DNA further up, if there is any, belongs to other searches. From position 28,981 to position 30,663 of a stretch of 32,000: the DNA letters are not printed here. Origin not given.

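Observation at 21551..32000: Acyltransferase-dense lipid assembly/export locus ending in MmpL, with a gene order I do not recognise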

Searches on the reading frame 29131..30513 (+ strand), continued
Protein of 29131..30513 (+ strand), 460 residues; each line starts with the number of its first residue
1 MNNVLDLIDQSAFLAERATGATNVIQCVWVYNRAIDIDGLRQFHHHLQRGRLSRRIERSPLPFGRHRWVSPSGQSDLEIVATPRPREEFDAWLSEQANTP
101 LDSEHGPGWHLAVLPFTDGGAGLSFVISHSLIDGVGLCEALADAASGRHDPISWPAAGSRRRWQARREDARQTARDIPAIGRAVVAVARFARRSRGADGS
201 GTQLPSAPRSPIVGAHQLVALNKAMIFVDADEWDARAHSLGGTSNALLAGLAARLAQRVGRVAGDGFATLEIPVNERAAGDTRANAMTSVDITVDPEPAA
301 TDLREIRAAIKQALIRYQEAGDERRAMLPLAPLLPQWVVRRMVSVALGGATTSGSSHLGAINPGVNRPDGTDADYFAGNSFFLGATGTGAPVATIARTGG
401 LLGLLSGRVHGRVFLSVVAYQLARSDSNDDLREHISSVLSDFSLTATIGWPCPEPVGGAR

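Call 72: search_solved_structures(query=A4, max_evalue=1, show_alignments=1)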
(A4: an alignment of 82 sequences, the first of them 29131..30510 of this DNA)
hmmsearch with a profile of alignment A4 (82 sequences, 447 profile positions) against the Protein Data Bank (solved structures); distinct sequences matched with E-value up to 1: 6.
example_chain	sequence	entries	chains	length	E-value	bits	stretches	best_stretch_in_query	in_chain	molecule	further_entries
8s6l_A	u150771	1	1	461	3.3e-06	29.4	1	69-408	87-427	Phthiocerol/phthiodiolone dimycocerosyl transferase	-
6chj_A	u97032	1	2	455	0.00045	22.4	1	67-346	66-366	Diacylglycerol O-acyltransferase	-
22it_A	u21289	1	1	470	0.08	14.9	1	111-146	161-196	Caffeoyltransferase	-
7w26_A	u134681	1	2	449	0.21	13.6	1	110-141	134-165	Ferulate monolignol transferase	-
6lpv_A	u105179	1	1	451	0.33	12.9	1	115-145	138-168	Spermidine hydroxycinnamoyl transferase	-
6ta8_A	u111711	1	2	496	0.38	12.7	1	97-140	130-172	Tyrocidine synthase 2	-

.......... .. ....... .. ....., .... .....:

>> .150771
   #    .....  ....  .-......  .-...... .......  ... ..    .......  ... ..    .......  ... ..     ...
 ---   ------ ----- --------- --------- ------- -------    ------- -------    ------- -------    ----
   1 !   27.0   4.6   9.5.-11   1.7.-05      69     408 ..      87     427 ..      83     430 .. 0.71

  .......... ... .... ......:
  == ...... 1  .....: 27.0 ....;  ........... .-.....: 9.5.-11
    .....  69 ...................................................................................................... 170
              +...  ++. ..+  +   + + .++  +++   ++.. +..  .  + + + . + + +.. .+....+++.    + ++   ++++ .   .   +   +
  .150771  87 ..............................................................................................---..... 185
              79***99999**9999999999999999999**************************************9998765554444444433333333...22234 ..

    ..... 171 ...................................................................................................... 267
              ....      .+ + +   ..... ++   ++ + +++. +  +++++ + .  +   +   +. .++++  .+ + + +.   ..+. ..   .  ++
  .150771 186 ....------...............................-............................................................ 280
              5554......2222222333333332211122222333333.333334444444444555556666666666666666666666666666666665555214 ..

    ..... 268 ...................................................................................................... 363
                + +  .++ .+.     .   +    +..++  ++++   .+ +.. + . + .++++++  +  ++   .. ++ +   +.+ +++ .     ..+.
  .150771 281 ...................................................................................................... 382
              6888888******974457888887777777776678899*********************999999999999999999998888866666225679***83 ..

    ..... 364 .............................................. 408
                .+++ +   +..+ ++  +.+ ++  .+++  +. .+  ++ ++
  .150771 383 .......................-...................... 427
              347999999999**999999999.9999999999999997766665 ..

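Call 73: search_protein_families(library=pfam, alignment_id=A4, max_evalue=0.01)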
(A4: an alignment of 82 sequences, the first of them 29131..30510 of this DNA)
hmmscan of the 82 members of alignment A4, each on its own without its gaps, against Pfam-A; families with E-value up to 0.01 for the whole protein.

A. member 1, window:29131-30510:+ (460 aa): 1 family
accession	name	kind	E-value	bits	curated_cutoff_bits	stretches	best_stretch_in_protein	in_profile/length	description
PF03007.21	WS_DGAT_cat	-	1.9e-05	25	23.6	1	51-202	54-218/263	Wax ester synthase/diacylglycerol acyltransferase catalytic domain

B. families by the number of members that match (of 82 scanned): 3 families
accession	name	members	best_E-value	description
PF03007.21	WS_DGAT_cat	19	1.4e-09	Wax ester synthase/diacylglycerol acyltransferase catalytic domain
PF02458.20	Transferase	3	0.0019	Transferase family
PF00668.25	Condensation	1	0.0038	Condensation domain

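Call 74: search_protein_families(library=pfam, proteins=[L001:14788-15471:-, L001:15468-17144:-], max_evalue=0.1)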
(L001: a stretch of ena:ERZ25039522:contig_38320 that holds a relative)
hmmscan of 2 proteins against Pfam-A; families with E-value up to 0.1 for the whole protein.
L001:14788-15471:- (227 aa): 16 families
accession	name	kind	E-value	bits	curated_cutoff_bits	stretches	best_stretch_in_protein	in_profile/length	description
PF00072.30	Response_reg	-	3.1e-15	56.7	30.2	1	8-111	1-110/111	Response regulator receiver domain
PF09339.16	HTH_IclR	-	1.8e-08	34.4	22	1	159-194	8-43/52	IclR helix-turn-helix domain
PF25213.1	HVO_A0261_N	-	2.9e-05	24.3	35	1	150-197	7-52/86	HVO_A0261 N-terminal domain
PF20714.3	HTH_64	-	0.00056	20.5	27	1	172-213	19-60/65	DpiA-like helix-turn-helix domain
PF08100.18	Dimerisation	-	0.00065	19.9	25.6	1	159-196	30-67/93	O-methyltransferase dimerisation domain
PF08279.18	HTH_11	-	0.001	19.3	25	1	159-194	5-40/55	HTH domain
PF12840.13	HTH_20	-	0.0024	18.3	27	1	159-193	9-42/51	Helix-turn-helix domain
PF01022.26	HTH_5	-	0.0028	17.9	22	1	154-193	2-39/47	Bacterial regulatory protein, arsR family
PF12802.13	MarR_2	-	0.012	16.3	27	1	158-199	9-50/61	MarR family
PF13384.12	HTH_23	-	0.016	15.5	24.6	1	160-192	8-40/50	Homeodomain-like domain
PF01978.25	TrmB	-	0.021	15.1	25.6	1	166-194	19-47/68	Sugar-specific transcriptional regulator TrmB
PF13412.12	HTH_24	-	0.027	14.5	21.9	1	159-193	8-41/48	Winged helix-turn-helix DNA-binding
PF24033.1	DUF7342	-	0.034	14.6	31.6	1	159-201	7-49/150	Family of unknown function (DUF7342)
PF20432.4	Xre-like-HTH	-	0.039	14.7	25.8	1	162-190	15-43/63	Antitoxin Xre-like helix-turn-helix domain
PF01381.28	HTH_3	-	0.083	13.4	23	0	163-190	4-30/55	Helix-turn-helix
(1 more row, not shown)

L001:15468-17144:- (558 aa): 7 families
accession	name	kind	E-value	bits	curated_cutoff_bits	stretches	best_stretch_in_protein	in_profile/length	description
PF02518.31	HATPase_c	-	1.4e-16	61.3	26.4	1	434-550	4-108/111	Histidine kinase-, DNA gyrase B-, and HSP90-like ATPase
PF17203.10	sCache_3_2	-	1.7e-13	51.3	28.4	1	39-187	3-138/140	Single cache domain 3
PF14689.11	SPOB_a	-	3.9e-09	36.4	28.1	1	335-379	5-49/62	Sensor_kinase_SpoOB-type, alpha-helical domain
PF14501.12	HATPase_c_5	-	1e-06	29.1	22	1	433-528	3-88/102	GHKL domain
PF13581.12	HATPase_c_2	-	1.3e-05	25.7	27.4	1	411-519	19-109/127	Histidine kinase-like ATPase domain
PF13589.12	HATPase_c_3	-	0.00033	21.1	25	1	437-515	4-80/137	Histidine kinase-, DNA gyrase B-, and HSP90-like ATPase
PF13188.13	PAS_8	-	0.021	15.2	21.8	1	233-274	4-48/65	PAS domain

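Call 76: predict_structure(alignment_id=A4)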
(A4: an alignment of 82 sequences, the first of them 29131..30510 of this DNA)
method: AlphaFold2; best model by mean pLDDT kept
length: 460 residues; sequences in the alignment: 82
mean_pLDDT: 92.0   pTM: 0.92
mean pLDDT of the five models: 92.0, 91.0, 90.8, 90.6, 89.5
residues with pLDDT >= 90: 366; 70-90: 61; 50-70: 27; < 50: 6
segments of 3 or more residues with pLDDT < 50: 385-388
pLDDT, mean of each block of 10 residues (from residue 1): 93 93 95 98 96 96 97 93 96 93 94 97 97 97 92 91 98 98 96 78 57 72 96 99 98 97 96 95 95 98 98 97 94 94 85 95 98 97 59 83 96 96 86 97 97 68
secondary structure, 60 per line:
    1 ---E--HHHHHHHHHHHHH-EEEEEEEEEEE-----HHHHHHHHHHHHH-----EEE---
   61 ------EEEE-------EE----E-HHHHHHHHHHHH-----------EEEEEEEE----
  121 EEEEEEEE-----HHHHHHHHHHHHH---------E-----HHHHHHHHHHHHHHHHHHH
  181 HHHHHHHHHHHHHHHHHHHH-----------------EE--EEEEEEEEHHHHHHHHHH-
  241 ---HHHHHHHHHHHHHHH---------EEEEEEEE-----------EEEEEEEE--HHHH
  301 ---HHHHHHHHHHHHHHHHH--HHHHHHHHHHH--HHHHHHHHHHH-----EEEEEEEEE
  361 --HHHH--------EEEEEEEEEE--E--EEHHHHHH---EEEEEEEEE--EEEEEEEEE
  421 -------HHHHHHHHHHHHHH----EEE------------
elements in order: H7-19 E21-31 H37-49 E55-57 E67-70 H86-97 E109-116 E121-128 H134-146 H162-200 E222-229 H230-239 H244-258 E268-275 E287-294 H297-300 H304-320 H323-333 H336-346 E352-360 H363-366 E375-384 H392-397 E401-409 E412-420 H428-441 E446-448

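Call 78: fold_search(model_id=the predicted structure, library=pdb)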
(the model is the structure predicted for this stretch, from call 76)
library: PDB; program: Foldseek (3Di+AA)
matches with E <= 10: 639; with E <= 0.001: 244
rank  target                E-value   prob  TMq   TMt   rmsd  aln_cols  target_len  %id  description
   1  8s6l                  3.5e-18  1.00  0.59  0.63   8.9       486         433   20  AzeD dehydratase of Pseudomonas aeruginosa (released 2025-03-12)
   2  4jn5_A                7.8e-15  1.00  0.53  0.56   8.5       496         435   14  Crystal structures of the first condensation domain of the CDA synthetase (released 2013-06-19)
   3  6ta8_B                8.2e-15  1.00  0.50  0.51   8.8       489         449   15  Crystal structure of the epimerization domain from the third module of tyrocidine synthetase B, TycB3(E) (released 2020-11-18)
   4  6p1j_A                1.8e-14  1.00  0.46  0.26   8.6       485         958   16  The structure of condensation and adenylation domains of teixobactin-producing nonribosomal peptide synthetase Txo2 se (released 2019-05-29)
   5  5t3e_B                2.1e-14  1.00  0.54  0.57   8.1       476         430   13  Crystal structure of a nonribosomal peptide synthetase heterocyclization domain. (released 2016-11-02)
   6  9lcp_A                2.6e-14  1.00  0.50  0.22   8.3       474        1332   18  PvdL-E2-C3-A3 in complex with MLP (NRPS cross-module) (released 2026-01-07)
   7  6m7l_B                2.8e-14  1.00  0.44  0.46   9.3       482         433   16  Complex of OxyA with the X-domain from GPA biosynthesis (released 2019-05-22)
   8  7c1p_A                2.8e-14  1.00  0.47  0.51   9.2       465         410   13  Crystal structure of the starter condensation domain of the rhizomide synthetase RzmA mutant H140V, R148A (released 2020-11-25)
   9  9lcq_A                2.9e-14  1.00  0.50  0.21   8.3       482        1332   18  PvdL-E2-C3-A3(R3393A) in complex with MLP (NRPS cross-module) (released 2026-01-07)
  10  5dua_B                3.7e-14  1.00  0.54  0.56   8.4       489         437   13  First condensation domain of the calcium-dependent antibiotic synthetase in complex with substrate analogue 3a (released 2016-03-30)
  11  5dua_A                3.7e-14  1.00  0.53  0.54   8.7       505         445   14  First condensation domain of the calcium-dependent antibiotic synthetase in complex with substrate analogue 3a (released 2016-03-30)
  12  9uay_A                4.2e-14  1.00  0.44  0.46   9.4       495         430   15  Crystal structure of CmnI (released 2026-03-11)
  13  7c1h_C                5.0e-14  1.00  0.46  0.50   9.5       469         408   12  Crystal structure of the starter condensation domain of rhizomide synthetase RzmA (released 2020-11-25)
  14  6p1j_B                5.3e-14  1.00  0.45  0.25   8.7       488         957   16  The structure of condensation and adenylation domains of teixobactin-producing nonribosomal peptide synthetase Txo2 se (released 2019-05-29)
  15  2xhg                  6.2e-14  1.00  0.47  0.47   9.2       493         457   14  Crystal Structure of the Epimerization Domain from the Initiation Module of Tyrocidine Biosynthesis (released 2011-07-06)
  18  6chj_A                8.3e-14  1.00  0.52  0.59   8.0       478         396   14  Wax ester synthase/diacylglycerol acyltransferase from Marinobacter aquaeolei VT8 (released 2018-06-13)
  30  1q9j_B                2.1e-13  1.00  0.54  0.61   8.1       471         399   15  Structure of polyketide synthase associated protein 5 from Mycobacterium tuberculosis (released 2004-05-25)
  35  6chj_B                2.8e-13  1.00  0.54  0.60   7.9       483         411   14  Wax ester synthase/diacylglycerol acyltransferase from Marinobacter aquaeolei VT8 (released 2018-06-13)
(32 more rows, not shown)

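Call 89: find_homologous_proteins(query=L024:8632-9987:+)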
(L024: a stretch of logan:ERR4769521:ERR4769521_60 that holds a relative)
Query L024:8632-9987:+ (452 aa): 2538 proteins with E <= 0.001 among 8000 candidates; the best 120 are listed.
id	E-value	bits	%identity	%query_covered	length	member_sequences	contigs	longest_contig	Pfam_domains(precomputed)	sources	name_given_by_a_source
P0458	5.9e-293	989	98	100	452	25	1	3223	-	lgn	-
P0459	6.2e-264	894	87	100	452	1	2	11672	-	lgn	-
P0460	2.0e-261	885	87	100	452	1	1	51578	-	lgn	-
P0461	2.5e-255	865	87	100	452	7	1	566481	-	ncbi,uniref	ncbi:hypothetical protein [Mycolicibacterium pulveris]|uniref:hypothetical protein n=1 Tax=Mycolicib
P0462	3.7e-251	852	84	100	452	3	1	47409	-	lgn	-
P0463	6.0e-251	851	85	100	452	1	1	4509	-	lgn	-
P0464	1.3e-234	797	79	100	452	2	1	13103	-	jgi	jgi:hypothetical protein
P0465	8.2e-227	771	77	100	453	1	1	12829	-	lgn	-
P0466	4.9e-221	752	76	100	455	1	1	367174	-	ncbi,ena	-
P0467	1.8e-219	747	76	100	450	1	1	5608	-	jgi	jgi:hypothetical protein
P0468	1.6e-218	744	75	100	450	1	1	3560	-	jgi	jgi:hypothetical protein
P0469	2.4e-218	743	77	98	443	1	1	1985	-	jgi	jgi:hypothetical protein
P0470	3.9e-218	743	75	98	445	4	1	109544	-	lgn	-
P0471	7.4e-218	742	75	100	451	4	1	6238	PF03007.22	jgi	jgi:hypothetical protein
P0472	1.7e-217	741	75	100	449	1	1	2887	-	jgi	jgi:hypothetical protein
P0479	7.5e-214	729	74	99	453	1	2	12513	PF03007.22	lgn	-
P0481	1.2e-213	728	75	100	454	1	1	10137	PF03007.22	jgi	jgi:hypothetical protein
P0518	7.6e-198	676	73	93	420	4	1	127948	PF03007.22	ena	-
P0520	2.1e-197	674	70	98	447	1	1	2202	PF03007.22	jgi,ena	-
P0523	2.0e-196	671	70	98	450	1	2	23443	PF03007.22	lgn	-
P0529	3.8e-194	664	68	99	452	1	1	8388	PF03007.22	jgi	jgi:Wax ester synthase-like Acyl-CoA acyltransferase domain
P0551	4.8e-182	624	65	100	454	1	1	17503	PF03007.22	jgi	jgi:hypothetical protein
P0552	7.6e-182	623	63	100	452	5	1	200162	-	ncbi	ncbi:hypothetical protein [Mycobacterium haemophilum]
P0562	1.9e-179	615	64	98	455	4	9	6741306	-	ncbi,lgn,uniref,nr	ncbi:hypothetical protein [Mycolicibacterium goodii]|uniref:Fatty acyl-AMP ligase FadD28 and polyket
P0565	4.0e-179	614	63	100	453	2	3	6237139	PF03007.22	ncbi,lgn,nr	ncbi:wax ester/triacylglycerol synthase domain-containing protein [Mycobacterium conspicuum]|nr:wax 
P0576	7.7e-177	607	64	96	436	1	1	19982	PF03007.22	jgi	jgi:hypothetical protein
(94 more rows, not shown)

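Call 90: find_encoding_contigs(protein=P0562, flank=10000, max_places=1)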
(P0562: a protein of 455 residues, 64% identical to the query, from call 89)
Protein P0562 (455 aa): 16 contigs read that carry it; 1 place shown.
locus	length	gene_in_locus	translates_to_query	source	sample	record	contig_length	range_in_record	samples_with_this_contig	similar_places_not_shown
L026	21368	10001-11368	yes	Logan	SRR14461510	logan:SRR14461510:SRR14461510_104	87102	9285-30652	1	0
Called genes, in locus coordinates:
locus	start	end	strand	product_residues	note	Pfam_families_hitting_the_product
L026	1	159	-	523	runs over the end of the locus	PF01935:DUF87, PF05872:HerA_C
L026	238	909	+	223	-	PF00929:RNase_T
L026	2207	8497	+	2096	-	PF00109:ketoacyl-synt, PF02801:Ketoacyl-synt_C, PF16197:KAsynt_C_assoc, PF22336:RhiE-like_linker, PF00698:Acyl_transf_1, PF21089:PKS_DH_N, PF14765:PS-DH, PF08240:ADH_N, +7 more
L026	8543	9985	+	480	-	PF00668:Condensation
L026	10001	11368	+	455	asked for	-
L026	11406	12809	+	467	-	-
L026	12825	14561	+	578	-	PF00501:AMP-binding, PF23024:AMP-dom_DIP2-like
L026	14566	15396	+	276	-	PF00535:Glycos_transf_2, PF13641:Glyco_tranf_2_3 (faint)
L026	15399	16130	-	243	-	PF11139:SfLAP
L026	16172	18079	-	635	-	-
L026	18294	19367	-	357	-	PF04230:PS_pyruv_trans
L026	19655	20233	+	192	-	PF13489:Methyltransf_23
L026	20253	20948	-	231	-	PF13578:Methyltransf_24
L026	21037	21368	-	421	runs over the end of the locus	PF03033:Glyco_transf_28, PF06722:EryCIII-like_C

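Call 94: find_encoding_contigs(protein=P0552, flank=10000, max_places=1)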
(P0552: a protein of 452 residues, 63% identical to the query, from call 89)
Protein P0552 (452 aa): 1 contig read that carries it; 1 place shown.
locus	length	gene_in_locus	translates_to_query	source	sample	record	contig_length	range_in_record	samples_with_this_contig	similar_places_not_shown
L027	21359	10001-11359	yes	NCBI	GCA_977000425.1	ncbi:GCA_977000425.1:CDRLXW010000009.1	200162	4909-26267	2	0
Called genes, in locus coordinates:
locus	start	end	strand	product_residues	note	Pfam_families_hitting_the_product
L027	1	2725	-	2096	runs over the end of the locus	PF00109:ketoacyl-synt, PF02801:Ketoacyl-synt_C, PF16197:KAsynt_C_assoc, PF22336:RhiE-like_linker, PF22621:CurL-like_PKS_C, PF00698:Acyl_transf_1, PF21089:PKS_DH_N, PF14765:PS-DH, +7 more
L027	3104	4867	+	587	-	PF00501:AMP-binding, PF23024:AMP-dom_DIP2-like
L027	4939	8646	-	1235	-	-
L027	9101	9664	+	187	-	PF02627:CMD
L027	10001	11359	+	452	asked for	-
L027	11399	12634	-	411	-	PF03033:Glyco_transf_28 (weak), PF00201:UDPGT (faint), PF06722:EryCIII-like_C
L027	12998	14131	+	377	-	PF03060:NMO, PF00478:IMPDH (faint), PF01070:FMN_dh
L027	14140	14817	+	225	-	PF00440:TetR_N, PF17932:TetR_C_24 (weak)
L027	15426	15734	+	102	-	-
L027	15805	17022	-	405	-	PF00823:PPE, PF18878:PPE-PPW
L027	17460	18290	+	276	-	PF00535:Glycos_transf_2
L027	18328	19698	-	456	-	-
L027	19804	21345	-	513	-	PF00668:Condensation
